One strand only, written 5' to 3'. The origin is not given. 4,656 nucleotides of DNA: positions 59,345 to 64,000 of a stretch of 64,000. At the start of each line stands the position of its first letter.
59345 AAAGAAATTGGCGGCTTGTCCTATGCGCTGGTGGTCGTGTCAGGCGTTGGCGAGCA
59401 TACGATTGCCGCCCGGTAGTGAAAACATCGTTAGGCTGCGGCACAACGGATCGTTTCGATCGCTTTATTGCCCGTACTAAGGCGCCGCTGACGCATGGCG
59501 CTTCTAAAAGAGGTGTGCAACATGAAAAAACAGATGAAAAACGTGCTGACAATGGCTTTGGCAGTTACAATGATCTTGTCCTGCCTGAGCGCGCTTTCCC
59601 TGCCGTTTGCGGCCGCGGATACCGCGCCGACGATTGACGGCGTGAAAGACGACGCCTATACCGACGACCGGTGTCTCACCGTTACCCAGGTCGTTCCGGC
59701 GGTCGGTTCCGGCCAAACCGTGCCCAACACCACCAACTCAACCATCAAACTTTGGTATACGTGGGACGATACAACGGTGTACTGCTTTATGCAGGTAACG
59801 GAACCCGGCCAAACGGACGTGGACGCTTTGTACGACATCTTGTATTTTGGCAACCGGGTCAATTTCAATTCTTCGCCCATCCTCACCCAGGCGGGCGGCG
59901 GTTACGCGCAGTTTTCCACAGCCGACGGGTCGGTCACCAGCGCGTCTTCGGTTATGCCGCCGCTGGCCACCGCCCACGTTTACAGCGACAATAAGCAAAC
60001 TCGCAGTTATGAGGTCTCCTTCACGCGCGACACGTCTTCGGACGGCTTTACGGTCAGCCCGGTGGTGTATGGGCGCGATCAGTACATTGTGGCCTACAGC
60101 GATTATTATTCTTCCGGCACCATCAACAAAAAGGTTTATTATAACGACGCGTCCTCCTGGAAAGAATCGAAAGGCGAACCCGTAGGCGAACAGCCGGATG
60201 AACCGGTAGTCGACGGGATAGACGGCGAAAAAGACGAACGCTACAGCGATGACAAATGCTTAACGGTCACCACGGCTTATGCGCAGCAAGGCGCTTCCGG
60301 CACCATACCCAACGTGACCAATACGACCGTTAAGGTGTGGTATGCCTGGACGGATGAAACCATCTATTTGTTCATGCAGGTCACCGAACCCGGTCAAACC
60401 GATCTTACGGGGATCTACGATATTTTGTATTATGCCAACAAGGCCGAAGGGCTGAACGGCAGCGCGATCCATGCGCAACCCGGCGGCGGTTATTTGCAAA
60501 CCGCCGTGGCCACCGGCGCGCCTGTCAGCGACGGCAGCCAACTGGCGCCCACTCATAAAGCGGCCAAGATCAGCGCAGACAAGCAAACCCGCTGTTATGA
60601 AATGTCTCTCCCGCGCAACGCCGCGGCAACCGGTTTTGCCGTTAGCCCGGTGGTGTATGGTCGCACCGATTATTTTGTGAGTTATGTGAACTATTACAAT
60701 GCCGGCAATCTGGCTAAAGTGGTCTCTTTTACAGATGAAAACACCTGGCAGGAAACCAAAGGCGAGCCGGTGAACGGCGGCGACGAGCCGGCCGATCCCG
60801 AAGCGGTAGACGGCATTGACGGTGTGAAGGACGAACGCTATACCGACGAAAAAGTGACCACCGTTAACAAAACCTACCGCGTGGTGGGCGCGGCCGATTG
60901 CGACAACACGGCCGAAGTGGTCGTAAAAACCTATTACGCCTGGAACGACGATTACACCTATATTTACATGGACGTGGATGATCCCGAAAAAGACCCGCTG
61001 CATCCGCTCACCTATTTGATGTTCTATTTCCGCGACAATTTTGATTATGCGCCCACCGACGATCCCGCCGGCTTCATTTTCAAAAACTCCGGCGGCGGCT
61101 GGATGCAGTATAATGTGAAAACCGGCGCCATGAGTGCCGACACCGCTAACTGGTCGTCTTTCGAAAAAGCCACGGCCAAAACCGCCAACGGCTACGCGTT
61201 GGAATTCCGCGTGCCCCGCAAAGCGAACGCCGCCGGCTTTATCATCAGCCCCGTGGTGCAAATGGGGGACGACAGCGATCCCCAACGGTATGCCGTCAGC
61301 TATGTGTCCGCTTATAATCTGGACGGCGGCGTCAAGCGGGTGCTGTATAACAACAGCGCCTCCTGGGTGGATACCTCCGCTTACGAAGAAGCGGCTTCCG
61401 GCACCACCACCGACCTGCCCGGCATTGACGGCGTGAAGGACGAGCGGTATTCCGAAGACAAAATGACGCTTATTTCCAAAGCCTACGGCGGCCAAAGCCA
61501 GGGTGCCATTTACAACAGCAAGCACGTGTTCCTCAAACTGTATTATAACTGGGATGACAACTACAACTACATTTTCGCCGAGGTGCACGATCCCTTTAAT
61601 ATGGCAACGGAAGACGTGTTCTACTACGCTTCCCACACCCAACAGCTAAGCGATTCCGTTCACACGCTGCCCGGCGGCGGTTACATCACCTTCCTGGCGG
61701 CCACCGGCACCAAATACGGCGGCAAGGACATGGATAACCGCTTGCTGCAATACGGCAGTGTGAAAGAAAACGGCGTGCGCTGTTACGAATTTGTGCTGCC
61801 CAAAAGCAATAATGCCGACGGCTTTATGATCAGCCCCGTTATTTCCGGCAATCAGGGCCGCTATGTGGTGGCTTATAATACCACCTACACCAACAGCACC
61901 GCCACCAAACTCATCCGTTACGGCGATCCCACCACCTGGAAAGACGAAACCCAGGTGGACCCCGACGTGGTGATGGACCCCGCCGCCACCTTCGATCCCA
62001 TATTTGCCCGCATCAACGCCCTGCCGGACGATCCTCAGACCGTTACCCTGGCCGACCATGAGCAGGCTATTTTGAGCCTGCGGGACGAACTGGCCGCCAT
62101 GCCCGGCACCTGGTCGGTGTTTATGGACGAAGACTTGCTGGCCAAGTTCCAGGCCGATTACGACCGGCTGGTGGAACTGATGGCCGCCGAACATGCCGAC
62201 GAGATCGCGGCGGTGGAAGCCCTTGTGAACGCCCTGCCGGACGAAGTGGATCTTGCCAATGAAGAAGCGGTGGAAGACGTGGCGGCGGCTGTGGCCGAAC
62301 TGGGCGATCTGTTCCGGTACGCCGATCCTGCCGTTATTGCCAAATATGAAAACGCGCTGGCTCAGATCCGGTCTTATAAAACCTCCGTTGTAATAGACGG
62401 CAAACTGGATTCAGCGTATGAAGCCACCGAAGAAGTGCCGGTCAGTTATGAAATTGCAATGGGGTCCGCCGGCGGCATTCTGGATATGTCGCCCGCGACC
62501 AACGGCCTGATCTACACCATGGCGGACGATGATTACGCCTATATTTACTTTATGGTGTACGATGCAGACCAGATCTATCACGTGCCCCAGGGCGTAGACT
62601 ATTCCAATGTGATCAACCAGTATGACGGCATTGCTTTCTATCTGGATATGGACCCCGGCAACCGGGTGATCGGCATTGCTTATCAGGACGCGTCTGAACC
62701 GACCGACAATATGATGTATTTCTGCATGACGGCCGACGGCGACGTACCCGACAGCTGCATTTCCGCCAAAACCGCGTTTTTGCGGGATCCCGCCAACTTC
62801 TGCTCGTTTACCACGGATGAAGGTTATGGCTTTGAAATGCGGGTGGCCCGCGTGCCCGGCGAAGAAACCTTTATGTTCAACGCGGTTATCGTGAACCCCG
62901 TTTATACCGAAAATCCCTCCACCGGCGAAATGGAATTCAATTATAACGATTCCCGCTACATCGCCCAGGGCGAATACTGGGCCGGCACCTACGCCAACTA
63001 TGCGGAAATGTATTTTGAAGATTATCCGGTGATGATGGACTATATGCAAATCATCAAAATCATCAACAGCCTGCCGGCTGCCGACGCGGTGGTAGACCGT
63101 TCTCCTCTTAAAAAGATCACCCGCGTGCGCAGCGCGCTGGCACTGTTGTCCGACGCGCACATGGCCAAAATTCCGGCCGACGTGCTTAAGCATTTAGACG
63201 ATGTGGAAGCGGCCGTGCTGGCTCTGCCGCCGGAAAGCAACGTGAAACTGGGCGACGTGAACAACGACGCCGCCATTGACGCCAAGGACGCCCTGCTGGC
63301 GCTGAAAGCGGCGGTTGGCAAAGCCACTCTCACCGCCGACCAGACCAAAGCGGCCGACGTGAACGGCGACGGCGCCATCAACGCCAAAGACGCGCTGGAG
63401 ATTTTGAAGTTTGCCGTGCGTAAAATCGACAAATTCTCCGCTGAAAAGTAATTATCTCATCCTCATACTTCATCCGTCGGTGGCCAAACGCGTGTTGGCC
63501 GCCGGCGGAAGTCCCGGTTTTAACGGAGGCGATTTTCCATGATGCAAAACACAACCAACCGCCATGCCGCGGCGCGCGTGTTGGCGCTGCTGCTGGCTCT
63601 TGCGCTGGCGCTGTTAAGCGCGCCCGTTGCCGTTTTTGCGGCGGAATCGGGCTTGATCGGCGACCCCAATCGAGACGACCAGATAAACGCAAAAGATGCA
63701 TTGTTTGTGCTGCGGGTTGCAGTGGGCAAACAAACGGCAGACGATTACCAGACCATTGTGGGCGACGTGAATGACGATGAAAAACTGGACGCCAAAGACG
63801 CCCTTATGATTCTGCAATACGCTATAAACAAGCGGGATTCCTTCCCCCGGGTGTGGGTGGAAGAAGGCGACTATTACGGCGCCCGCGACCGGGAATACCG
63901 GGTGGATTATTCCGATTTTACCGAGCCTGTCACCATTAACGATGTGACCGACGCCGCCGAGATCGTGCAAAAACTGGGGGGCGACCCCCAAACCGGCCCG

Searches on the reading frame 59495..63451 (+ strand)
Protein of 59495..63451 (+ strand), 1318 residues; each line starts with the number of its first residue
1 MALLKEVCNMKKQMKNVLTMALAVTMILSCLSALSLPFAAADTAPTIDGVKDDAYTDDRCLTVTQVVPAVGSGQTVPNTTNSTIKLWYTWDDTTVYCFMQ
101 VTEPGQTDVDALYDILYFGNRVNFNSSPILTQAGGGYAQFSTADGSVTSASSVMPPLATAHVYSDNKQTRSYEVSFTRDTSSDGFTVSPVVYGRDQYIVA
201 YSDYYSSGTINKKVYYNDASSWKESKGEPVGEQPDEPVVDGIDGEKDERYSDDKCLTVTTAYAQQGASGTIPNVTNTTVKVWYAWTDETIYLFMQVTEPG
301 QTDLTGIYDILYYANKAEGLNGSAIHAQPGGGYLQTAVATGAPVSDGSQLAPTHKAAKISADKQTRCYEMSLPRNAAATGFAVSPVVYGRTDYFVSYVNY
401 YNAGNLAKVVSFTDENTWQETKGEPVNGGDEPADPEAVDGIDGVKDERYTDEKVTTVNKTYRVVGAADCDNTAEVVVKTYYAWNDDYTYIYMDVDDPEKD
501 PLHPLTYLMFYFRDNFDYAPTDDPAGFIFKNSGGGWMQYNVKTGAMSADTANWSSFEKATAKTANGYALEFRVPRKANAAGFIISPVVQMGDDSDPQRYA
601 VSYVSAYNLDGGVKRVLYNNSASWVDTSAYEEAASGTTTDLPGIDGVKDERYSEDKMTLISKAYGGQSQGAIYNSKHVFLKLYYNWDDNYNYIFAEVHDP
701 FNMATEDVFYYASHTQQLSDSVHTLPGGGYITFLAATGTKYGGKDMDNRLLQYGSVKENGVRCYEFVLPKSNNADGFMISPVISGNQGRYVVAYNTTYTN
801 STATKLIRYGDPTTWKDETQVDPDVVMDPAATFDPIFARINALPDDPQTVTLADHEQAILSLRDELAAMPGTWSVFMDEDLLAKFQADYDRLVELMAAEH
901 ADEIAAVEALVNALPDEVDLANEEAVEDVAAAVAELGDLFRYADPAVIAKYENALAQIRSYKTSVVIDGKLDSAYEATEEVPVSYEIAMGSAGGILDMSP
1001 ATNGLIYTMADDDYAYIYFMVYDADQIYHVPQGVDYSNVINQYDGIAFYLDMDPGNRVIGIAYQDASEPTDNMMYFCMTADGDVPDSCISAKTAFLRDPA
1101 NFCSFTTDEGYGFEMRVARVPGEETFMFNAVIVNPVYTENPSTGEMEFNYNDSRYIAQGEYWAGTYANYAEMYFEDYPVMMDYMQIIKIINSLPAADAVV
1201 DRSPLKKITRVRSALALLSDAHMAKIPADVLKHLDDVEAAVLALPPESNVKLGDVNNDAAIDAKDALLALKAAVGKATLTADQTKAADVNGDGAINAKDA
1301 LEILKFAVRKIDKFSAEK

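Call 18: search_protein_families(library=pfam, proteins=[window:59495-63451:+], max_evalue=0.001)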
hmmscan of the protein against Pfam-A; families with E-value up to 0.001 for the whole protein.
window:59495-63451:+ (1318 aa): 1 family
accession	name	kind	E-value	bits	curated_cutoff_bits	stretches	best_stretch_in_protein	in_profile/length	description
PF00404.24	Dockerin_1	-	2.5e-10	40.9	22.9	1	1252-1303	1-52/57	Dockerin type I domain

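Call 72: search_protein_families(library=pfam, proteins=[window:59495-63451:+], max_evalue=5)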
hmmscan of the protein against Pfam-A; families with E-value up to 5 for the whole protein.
window:59495-63451:+ (1318 aa): 2 families
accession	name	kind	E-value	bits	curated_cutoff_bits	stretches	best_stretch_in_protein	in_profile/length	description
PF00404.24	Dockerin_1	-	2.5e-10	40.9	22.9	1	1252-1303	1-52/57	Dockerin type I domain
PF24430.1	DUF7553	-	4.6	8.3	27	1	918-980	20-81/85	Family of unknown function (DUF7553)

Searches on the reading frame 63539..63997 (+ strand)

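Call 18: search_protein_families(library=pfam, proteins=[window:63539-63997:+], max_evalue=0.001)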
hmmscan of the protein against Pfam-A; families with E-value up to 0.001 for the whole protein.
window:63539-63997:+ (153 aa): 1 family
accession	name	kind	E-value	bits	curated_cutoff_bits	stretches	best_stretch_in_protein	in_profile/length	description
PF00404.24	Dockerin_1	-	1e-06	29.2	22.9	1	41-94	2-55/57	Dockerin type I domain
